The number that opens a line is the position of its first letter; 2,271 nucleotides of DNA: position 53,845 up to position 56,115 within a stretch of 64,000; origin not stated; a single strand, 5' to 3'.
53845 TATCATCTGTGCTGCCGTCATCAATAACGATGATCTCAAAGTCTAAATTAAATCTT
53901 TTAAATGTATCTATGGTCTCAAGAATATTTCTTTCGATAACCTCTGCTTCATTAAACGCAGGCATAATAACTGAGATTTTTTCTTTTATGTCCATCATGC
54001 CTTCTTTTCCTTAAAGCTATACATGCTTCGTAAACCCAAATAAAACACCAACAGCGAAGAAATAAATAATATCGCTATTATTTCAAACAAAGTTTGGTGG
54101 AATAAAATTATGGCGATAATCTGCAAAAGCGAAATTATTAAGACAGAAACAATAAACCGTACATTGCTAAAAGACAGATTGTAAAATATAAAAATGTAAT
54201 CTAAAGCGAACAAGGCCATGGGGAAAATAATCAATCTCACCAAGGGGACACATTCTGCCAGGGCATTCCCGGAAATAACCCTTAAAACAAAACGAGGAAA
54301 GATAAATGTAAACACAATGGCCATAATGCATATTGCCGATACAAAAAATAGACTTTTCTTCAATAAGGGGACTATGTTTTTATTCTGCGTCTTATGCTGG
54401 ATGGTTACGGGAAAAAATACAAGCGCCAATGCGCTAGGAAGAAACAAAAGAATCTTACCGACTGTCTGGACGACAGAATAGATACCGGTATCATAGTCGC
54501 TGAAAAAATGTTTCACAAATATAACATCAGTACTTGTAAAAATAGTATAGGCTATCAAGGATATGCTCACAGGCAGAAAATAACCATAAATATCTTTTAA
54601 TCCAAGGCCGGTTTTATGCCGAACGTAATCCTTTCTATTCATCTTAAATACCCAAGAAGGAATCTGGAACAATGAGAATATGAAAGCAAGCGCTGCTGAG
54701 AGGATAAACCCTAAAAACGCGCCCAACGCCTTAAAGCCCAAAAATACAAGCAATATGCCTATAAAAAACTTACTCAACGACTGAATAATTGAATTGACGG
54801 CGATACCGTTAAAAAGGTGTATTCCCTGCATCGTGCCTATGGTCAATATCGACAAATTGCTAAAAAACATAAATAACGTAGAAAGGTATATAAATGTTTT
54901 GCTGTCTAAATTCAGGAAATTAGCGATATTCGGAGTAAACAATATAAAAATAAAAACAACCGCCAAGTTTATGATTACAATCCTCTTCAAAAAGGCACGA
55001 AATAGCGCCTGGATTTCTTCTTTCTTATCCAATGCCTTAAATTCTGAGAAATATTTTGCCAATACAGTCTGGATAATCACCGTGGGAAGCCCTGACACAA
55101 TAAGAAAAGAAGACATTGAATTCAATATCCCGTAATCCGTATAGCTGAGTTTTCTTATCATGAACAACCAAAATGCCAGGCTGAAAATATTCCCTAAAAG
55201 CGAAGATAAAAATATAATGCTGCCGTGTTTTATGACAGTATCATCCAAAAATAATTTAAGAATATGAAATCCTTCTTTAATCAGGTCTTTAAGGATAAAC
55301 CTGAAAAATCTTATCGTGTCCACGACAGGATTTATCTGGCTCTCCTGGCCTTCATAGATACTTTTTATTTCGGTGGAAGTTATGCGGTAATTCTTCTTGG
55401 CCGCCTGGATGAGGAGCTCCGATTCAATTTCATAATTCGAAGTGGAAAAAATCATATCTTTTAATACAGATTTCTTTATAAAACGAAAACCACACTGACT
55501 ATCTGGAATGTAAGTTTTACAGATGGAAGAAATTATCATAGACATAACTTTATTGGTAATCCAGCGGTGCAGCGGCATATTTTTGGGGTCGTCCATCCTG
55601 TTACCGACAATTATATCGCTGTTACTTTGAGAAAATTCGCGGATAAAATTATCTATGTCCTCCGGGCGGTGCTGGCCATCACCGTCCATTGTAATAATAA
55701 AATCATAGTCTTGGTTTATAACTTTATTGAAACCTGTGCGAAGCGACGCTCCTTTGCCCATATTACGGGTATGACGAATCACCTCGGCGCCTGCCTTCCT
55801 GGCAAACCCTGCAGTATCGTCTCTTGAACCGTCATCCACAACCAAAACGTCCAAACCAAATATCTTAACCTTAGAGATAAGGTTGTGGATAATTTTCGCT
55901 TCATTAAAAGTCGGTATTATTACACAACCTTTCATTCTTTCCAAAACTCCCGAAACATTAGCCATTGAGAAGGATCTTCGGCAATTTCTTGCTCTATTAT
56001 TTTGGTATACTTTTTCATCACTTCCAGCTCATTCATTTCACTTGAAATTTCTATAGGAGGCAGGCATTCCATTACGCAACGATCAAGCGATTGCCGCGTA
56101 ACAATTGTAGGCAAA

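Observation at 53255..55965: GT2 (polyprenyl-phosphate sugar synthase-like) covalently fused to a MOP-type flippase, preceded by a second GtrB-like GT2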

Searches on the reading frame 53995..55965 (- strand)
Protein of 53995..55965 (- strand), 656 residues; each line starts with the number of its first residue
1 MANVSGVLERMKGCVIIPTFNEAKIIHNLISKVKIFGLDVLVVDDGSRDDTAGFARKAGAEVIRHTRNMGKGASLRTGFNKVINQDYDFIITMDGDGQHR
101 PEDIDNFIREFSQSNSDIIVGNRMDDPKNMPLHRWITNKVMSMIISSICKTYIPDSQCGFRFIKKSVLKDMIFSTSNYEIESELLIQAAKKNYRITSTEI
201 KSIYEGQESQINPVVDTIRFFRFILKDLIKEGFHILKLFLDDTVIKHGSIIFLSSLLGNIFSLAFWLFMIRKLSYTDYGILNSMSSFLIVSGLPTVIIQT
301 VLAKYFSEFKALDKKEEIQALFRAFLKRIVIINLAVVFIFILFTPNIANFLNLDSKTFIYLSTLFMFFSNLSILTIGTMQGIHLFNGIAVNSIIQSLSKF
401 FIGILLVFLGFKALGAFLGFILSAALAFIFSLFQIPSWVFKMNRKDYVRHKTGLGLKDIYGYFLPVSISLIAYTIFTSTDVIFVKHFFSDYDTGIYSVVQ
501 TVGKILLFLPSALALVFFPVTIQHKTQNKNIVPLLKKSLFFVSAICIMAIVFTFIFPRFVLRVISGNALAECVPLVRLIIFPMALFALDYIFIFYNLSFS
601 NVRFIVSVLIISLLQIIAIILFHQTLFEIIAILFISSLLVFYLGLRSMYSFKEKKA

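Call 3: search_protein_families(library=pfam, proteins=[window:53995-55965:-], max_evalue=0.01)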
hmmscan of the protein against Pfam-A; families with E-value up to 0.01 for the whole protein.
window:53995-55965:- (656 aa): 2 families
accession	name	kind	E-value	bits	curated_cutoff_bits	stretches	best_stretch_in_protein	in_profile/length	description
PF00535.33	Glycos_transf_2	-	8.3e-25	88.1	23.3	1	14-170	1-166/168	Glycosyl transferase family 2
PF01943.22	Polysacc_synt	-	1.4e-05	25.1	28.2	1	246-521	3-270/274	Polysaccharide biosynthesis protein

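Call 4: search_protein_families(library=ncbifam, proteins=[window:53995-55965:-], max_evalue=0.01)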
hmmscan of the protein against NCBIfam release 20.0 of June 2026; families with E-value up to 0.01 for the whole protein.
window:53995-55965:- (656 aa): 14 families
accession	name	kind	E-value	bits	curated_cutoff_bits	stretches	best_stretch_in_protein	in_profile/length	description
TIGR04182.1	glyco_TIGR04182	equivalog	4.4e-36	124.8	325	1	14-227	3-217/293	S-layer glycoprotein N-glycosyltransferase AglJ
NF058614.1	PPMAGASynPpgS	equivalog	1.8e-33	115.9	370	1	15-205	4-199/226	polyprenyl-phospho-N-acetylgalactosaminyl synthase PpgS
NF041391.1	DPhHxTase_Halo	equivalog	4e-18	65.2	375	1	19-224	3-205/213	dolichyl-phosphate hexose transferase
TIGR04283.1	glyco_like_mftF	equivalog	6.6e-09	35.7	182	1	15-81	3-70/221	TIGR04283 family arsenosugar biosynthesis glycosyltransferase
NF041875.1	EPS_EpsD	equivalog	7.6e-09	35.4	370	1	15-142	3-137/325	exopolysaccharide biosynthesis glycosyltransferase EpsD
TIGR03937.1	PgaC_IcaA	equivalog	2e-08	33.6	422.3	1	14-115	48-154/407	poly-beta-1,6-N-acetyl-D-glucosamine synthase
NF010496.0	PRK13915.1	equivalog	5.2e-07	29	262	1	14-73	34-106/307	glucosyl-3-phosphoglycerate synthase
NF050818.1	PolSacchBiosHfsF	equivalog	7.9e-07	28.4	700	1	270-498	28-245/468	polysaccharide biosynthesis protein HfsF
TIGR03965.1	mycofact_glyco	equivalog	1.3e-06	27.6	280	1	14-117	77-185/467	mycofactocin biosynthesis glycosyltransferase MftF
TIGR01556.1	rhamnosyltran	subfamily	4.3e-06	26.1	200.55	1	21-131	4-119/281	rhamnosyltransferase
NF041865.1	EpsU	equivalog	3.7e-05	22.9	700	1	9-110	37-146/394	exopolysaccharide biosynthesis GT2 family glycosyltransferase EpsU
TIGR03469.1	HpnB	hypoth_equivalog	0.00012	21.2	379.25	1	14-118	47-167/386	hopene-associated glycosyltransferase HpnB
NF045692.1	OglycostaseCruG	equivalog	0.00049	19.1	600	1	14-119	44-160/386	2'-O-glycosyltransferase CruG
NF047683.1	TeichurnBiosyTuaG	equivalog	0.0032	17.1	400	0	14-110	9-110/252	teichuronic acid biosynthesis protein TuaG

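Call 5: find_homologous_proteins(query=window:53995-55965:-, max_evalue=0.00001)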
Query window:53995-55965:- (656 aa): 63 proteins with E <= 0.00001 among 8000 candidates.
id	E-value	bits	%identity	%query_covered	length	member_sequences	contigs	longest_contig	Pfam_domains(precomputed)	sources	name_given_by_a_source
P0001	0.0e+0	1302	91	100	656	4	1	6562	PF00535.33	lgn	-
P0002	8.0e-290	981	69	98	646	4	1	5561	PF00535.33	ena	-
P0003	2.3e-288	976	68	98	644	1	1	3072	PF01943.23,PF00535.33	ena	-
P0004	3.5e-288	975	69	97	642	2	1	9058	PF01943.23,PF13440.12,PF00535.33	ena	-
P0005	1.4e-281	954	68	97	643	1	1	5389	PF01943.23,PF13440.12,PF00535.33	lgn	-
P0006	3.4e-281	952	66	99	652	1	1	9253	PF01943.23,PF13440.12,PF00535.33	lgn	-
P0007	1.9e-276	937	67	98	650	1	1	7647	PF01943.23,PF00535.33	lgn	-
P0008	4.4e-274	929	66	98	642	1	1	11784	PF01943.23,PF13440.12,PF00535.33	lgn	-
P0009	2.6e-273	926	66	97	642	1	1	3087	PF01943.23,PF00535.33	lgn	-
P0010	2.9e-272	923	65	98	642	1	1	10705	PF01943.23,PF13440.12,PF00535.33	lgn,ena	-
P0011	4.8e-272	922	65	98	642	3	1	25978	PF01943.23,PF13440.12,PF00535.33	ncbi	-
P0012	1.9e-271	920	64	98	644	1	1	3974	PF01943.23,PF13440.12,PF00535.33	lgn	-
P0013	2.5e-271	920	65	97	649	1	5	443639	PF13440.12,PF00535.33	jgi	-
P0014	3.4e-271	919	65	97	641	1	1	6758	PF01943.23,PF13440.12,PF00535.33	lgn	-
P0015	5.5e-264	896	63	97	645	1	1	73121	PF01943.23,PF00535.33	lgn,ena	-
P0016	6.7e-254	862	59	99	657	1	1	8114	PF13641.13,PF00535.33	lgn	-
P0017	1.3e-249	848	59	98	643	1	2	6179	PF00535.33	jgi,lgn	jgi:O-antigen/teichoic acid export membrane protein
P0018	6.6e-248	842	59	98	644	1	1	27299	PF00535.33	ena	-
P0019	1.1e-244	832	59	98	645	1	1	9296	PF01943.23,PF00535.33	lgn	-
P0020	1.4e-243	828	59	97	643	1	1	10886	PF01943.23,PF13440.12,PF00535.33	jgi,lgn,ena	-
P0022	1.1e-49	188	43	33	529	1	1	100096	PF16881.11,PF04055.28,PF00535.33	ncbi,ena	-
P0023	8.8e-47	178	31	61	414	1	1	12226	PF01943.23,PF13440.12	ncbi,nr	ncbi:oligosaccharide flippase family protein [Candidatus Pacearchaeota archaeon]|nr:oligosaccharide 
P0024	5.6e-44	169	30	63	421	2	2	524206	PF01943.23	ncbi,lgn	-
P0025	4.9e-40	156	30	55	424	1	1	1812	PF01943.23,PF13440.12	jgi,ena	-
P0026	1.2e-36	145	29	55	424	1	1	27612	PF01943.23,PF13440.12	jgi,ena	-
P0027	3.1e-36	143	28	59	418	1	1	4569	PF01943.23,PF13440.12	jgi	jgi:O-antigen/teichoic acid export membrane protein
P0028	2.8e-32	130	29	58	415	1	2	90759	PF01943.23,PF13440.12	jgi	jgi:O-antigen/teichoic acid export membrane protein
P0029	2.9e-32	130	28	62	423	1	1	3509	PF01943.23,PF13440.12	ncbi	-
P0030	4.9e-32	129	27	61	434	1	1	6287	PF01943.23,PF13440.12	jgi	jgi:O-antigen/teichoic acid export membrane protein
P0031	3.4e-30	123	33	31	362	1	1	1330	PF00535.33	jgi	jgi:hypothetical protein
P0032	7.3e-30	122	33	31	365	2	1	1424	PF00535.33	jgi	-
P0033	1.0e-26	112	31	31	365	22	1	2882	PF00535.33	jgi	jgi:glycosyl transferase family 2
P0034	3.9e-26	110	29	58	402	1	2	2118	PF01943.23,PF13440.12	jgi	jgi:O-antigen/teichoic acid export membrane protein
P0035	1.1e-25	108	31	31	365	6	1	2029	PF00535.33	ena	-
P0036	3.2e-24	104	28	59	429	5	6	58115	PF01943.23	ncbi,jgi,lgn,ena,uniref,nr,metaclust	ncbi:hypothetical protein A3H26_03265 [candidate division WWE3 bacterium RIFCSPLOWO2_12_FULL_36_10]|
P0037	3.9e-24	103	35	32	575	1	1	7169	PF13489.13,PF13649.13,PF04138.21,PF00535.33,PF08242.19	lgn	-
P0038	4.6e-24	103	33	31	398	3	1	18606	PF00535.33,PF09835.15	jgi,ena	-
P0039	1.8e-23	101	24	61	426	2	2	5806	PF01943.23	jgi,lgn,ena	-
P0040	1.2e-22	98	26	57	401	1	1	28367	PF01943.23,PF13440.12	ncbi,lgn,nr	ncbi:MAG: oligosaccharide flippase family protein [Candidatus Pacearchaeota archaeon]|nr:oligosaccha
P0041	2.7e-21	94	28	59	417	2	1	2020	PF01943.23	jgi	-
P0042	1.3e-18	85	31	26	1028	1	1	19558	PF13632.13,PF13641.13,PF00534.27,PF13579.13,PF13439.13,PF00535.33,PF20706.4,PF13692.13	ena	-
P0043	3.7e-18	84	28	29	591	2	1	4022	PF13632.13,PF13641.13,PF00535.33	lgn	-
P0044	3.8e-18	84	26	58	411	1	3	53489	PF01943.23,PF13440.12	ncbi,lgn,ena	-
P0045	4.9e-18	83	33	28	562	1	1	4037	PF00389.37,PF02826.26,PF00535.33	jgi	jgi:phosphoglycerate dehydrogenase-like enzyme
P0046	8.1e-18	82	30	34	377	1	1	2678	PF04138.21,PF00535.33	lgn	-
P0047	1.4e-17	82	26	58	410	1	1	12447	PF01943.23,PF13440.12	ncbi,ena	-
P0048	9.8e-17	79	33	22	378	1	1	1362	PF00535.33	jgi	jgi:hypothetical protein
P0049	2.8e-16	77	42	18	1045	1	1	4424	PF13632.13,PF13641.13,PF00534.27,PF13579.13,PF13439.13,PF00535.33,PF20706.4,PF13692.13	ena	-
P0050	5.2e-16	77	26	66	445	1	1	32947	PF00535.33,PF09835.15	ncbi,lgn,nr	ncbi:DUF2062 domain-containing protein [Candidatus Sumerlaeota bacterium]|nr:DUF2062 domain-containi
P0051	4.2e-15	74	28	33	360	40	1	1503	PF04138.21,PF00535.33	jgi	-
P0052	1.9e-14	71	26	34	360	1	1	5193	PF04138.21,PF00535.33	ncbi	-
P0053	1.3e-13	69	29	26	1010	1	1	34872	PF13632.13,PF13641.13,PF00534.27,PF13579.13,PF13439.13,PF00535.33,PF20706.4,PF13692.13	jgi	jgi:glycosyltransferase involved in cell wall biosynthesis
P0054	1.1e-11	62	28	31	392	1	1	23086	PF04138.21,PF00535.33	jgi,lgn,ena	-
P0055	2.3e-11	61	27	30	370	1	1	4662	PF00535.33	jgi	jgi:glycosyltransferase involved in cell wall biosynthesis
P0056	2.4e-11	61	30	28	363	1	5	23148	PF04138.21,PF00535.33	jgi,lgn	-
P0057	5.1e-11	60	29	32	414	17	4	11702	PF04138.21,PF00535.33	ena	-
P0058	5.8e-10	57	26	45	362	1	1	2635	PF04138.21,PF00535.33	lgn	-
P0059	4.5e-8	50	28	26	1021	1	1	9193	PF00535.33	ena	-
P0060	7.0e-8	50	25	32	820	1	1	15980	PF13641.13,PF02366.25,PF00535.33,PF13231.13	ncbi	-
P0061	2.9e-7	48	28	28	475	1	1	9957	PF01943.23,PF01554.24,PF13440.12,PF03023.20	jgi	-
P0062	3.0e-7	48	30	30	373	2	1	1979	PF13641.13,PF04138.21,PF00535.33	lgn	-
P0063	3.2e-7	48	30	25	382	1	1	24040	PF04138.21,PF00535.33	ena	-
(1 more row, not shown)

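Call 12: find_related_loci(query=A1, collection=genome_contigs, flank=10000)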
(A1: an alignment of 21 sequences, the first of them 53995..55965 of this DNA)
Query A1 (656 aa) in genome_contigs; peptide patterns used: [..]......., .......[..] (x = any residue, [..] = any of these).
600 stretches matched a pattern (row limit reached: there are more); 577 encode a relative of the query (tblastn E <= 1e-3); the best 80 are kept; 80 distinct loci.
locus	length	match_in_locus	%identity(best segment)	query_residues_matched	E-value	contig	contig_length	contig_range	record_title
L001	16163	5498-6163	55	7-228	9e-74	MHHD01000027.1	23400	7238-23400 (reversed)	MAG: Omnitrophica WOR_2 bacterium RIFCSPLOWO2_12_FULL_51_8 rifcsplowo2_12_scaffold_2178, whole genome shotgun sequence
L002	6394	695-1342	54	11-226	9e-73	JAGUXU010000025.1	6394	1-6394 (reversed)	MAG: Candidatus Omnitrophota bacterium isolate DeMMO4_7 c_000000003886, whole genome shotgun sequence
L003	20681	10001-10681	55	1-226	6e-72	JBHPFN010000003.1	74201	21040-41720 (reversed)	Candidatus Omnitrophota bacterium isolate SAG AM-311-J20 NODE_3_length_74201_cov_31.182208, whole genome shotgun sequenc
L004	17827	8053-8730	51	1-226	5e-72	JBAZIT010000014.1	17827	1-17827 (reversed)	MAG: Candidatus Omnitrophota bacterium isolate SO_2017_LW4_101 scaffold_6235_c1_LW137-91_2017, whole genome shotgun sequ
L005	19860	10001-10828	46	6-279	2e-71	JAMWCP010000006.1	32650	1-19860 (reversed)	MAG: Candidatus Omnitrophota bacterium isolate QZM4_1.bins.254.Tibet NODE_3194_length_32650_cov_1.201088, whole genome s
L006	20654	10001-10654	56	11-228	4e-71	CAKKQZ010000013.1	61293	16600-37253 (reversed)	Omnitrophica bacterium GWA2_41_15 isolate Hainich-H51-bin231-1 genome assembly, contig: H51-bin231_1_Hain_H51_02um_R1_11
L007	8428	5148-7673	50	1-645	4e-71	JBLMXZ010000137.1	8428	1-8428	MAG: Deltaproteobacteria bacterium isolate MAG242 PRJNA957066_bin24_renamed_136, whole genome shotgun sequence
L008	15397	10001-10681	50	4-230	9e-71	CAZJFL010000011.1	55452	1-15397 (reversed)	MAG TPA_asm: uncultured Planctomycetales bacterium isolate SRP178699_co1_171 genome assembly, contig: NODE_490_length_55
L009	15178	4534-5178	54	14-228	1e-70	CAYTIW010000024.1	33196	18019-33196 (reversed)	MAG TPA_asm: uncultured Planctomycetales bacterium isolate binchicken_co115_236 genome assembly, contig: NODE_2230_lengt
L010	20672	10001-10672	58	7-228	7e-71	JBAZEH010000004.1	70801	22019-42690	MAG: Candidatus Omnitrophota bacterium isolate SO_2017_LW3_121 NODE_749_length_70801_cov_2.009607_LW162_2017, whole geno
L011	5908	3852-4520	52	4-226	1e-70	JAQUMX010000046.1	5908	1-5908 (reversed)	MAG: Candidatus Omnitrophota bacterium isolate STD1_164 NODE_48784_length_5908_cov_4.923889_Sandtown_D1, whole genome sh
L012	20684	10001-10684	50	3-230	9e-70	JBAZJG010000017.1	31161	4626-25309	MAG: Candidatus Omnitrophota bacterium isolate SO_2017_LW4_113 scaffold_3167_c1_LW137-91_2017, whole genome shotgun sequ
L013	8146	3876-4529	53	11-228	8e-70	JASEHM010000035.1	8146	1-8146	MAG: Candidatus Omnitrophota bacterium isolate Yes70-23 NODE_35_length_8146_cov_6.428130, whole genome shotgun sequence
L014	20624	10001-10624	56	10-217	7e-70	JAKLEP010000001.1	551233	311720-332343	MAG: Candidatus Omnitrophota bacterium isolate RA.bin136 RA.bin136_1, whole genome shotgun sequence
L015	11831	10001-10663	55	11-231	6e-69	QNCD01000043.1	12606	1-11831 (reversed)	MAG: Candidatus Omnitrophota bacterium isolate B70_G16 B70_Guay16_scaffold_03313, whole genome shotgun sequence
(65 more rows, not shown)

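Call 18: predict_structure(alignment_id=A2)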
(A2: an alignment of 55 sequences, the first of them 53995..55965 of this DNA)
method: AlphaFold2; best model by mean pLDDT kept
length: 656 residues; sequences in the alignment: 55
mean_pLDDT: 91.6   pTM: 0.73
mean pLDDT of the five models: 91.6, 90.9, 90.6, 90.4, 90.0
residues with pLDDT >= 90: 479; 70-90: 161; 50-70: 12; < 50: 4
segments of 3 or more residues with pLDDT < 50: 1-4
pLDDT, mean of each block of 10 residues (from residue 1): 56 95 95 96 96 97 95 95 95 94 95 95 88 87 90 92 96 86 93 96 74 78 81 75 76 85 91 87 88 93 97 97 96 94 93 92 95 96 95 95 97 96 97 97 96 93 96 90 86 89 87 91 94 92 93 96 89 96 96 96 96 96 96 97 95 77
secondary structure, 60 per line:
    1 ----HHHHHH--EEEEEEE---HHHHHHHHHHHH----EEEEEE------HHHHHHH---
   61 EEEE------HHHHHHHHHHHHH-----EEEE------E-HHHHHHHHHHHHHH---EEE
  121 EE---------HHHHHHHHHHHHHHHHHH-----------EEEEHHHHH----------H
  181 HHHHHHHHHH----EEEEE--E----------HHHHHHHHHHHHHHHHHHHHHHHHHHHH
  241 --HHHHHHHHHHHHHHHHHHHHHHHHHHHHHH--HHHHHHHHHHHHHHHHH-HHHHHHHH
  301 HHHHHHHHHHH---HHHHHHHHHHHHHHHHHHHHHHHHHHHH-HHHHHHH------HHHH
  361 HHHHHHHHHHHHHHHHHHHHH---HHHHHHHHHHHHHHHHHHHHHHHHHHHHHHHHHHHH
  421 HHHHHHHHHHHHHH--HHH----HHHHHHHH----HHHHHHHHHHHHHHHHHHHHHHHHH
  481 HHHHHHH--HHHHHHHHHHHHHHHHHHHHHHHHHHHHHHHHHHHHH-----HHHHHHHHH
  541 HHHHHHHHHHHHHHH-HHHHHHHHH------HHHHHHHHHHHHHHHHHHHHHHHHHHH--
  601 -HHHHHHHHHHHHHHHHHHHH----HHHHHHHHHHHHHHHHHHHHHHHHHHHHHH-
elements in order: H5-10 E13-19 H23-34 E39-44 H51-57 E61-64 H71-83 E89-92 H101-114 E118-122 H132-149 E161-164 H165-169 H180-190 E195-199 H213-240 H243-272 H275-291 H293-311 H315-342 H344-350 H357-381 H385-434 H444-451 H456-487 H490-526 H532-555 H557-565 H572-598 H602-621 H626-655
